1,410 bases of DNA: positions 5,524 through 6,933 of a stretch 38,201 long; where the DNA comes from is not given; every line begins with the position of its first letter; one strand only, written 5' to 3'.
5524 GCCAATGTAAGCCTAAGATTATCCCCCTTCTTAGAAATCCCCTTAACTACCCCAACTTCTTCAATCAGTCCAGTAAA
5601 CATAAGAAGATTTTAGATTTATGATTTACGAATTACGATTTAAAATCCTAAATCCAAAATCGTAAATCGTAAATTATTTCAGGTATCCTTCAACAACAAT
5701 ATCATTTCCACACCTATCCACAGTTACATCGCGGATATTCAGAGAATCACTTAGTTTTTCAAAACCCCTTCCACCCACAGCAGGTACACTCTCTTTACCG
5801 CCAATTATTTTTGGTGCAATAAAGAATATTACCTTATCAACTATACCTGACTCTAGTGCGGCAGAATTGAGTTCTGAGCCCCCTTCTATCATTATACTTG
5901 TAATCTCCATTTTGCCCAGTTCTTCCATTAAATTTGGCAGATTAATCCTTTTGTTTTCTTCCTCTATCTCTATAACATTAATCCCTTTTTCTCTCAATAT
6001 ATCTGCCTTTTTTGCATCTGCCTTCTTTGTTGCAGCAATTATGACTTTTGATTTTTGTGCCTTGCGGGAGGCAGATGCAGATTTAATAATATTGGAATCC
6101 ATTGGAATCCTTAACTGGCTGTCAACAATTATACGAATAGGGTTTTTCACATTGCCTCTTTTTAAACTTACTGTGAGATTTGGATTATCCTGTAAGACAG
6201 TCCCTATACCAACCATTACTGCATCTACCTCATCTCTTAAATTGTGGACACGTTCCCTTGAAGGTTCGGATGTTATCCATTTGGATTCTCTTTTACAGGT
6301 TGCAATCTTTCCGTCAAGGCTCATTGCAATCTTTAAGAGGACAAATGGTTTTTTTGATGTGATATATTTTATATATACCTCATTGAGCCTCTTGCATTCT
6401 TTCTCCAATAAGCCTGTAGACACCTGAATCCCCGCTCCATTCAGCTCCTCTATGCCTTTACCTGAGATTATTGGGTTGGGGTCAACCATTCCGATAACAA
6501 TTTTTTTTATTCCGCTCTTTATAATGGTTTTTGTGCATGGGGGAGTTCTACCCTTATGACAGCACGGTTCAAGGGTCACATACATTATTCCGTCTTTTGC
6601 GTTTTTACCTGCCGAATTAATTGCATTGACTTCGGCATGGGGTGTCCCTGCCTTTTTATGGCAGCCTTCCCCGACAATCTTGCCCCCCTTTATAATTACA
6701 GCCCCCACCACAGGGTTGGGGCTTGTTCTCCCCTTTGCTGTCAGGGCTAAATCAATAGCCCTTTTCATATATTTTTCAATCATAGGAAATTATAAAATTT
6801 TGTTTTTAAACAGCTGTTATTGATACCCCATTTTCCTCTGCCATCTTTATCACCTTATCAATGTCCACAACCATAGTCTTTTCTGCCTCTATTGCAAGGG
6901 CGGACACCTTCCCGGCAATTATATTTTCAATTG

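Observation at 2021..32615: STRR-like degenerate heptamer/octamer arrays, usually as inverted pairs, fill almost every intra-operon spacer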

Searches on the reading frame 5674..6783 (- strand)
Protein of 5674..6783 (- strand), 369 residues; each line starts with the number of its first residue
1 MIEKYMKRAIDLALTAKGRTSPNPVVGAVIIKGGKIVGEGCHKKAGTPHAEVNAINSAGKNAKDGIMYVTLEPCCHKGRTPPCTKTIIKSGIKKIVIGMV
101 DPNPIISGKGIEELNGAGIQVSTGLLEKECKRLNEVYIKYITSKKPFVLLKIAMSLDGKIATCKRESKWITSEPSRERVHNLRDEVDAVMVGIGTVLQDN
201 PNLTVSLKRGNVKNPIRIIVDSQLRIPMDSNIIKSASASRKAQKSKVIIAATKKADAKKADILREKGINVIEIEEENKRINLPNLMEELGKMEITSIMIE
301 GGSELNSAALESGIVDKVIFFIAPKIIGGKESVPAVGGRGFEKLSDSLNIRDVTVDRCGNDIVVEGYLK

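Call 55: search_protein_families(library=pfam, proteins=[window:5674-6783:-], max_evalue=0.00001)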
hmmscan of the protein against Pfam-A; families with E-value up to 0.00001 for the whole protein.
window:5674-6783:- (369 aa): 4 families
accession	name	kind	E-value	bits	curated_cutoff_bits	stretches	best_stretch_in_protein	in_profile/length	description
PF01872.23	RibD_C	-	7.9e-55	186.2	24.1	1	146-364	1-197/197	RibD C-terminal domain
PF00383.29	dCMP_cyt_deam_1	-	6.4e-22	77.8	25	1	3-99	5-102/102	Cytidine and deoxycytidylate deaminase zinc-binding region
PF14437.12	MafB19-deam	-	1.1e-13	51.7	27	1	5-115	6-117/142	MafB19-like deaminase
PF18785.7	Inv-AAD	-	2.1e-06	28.1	26.5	0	62-123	51-116/129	Invertebrate-AID/APOBEC-deaminase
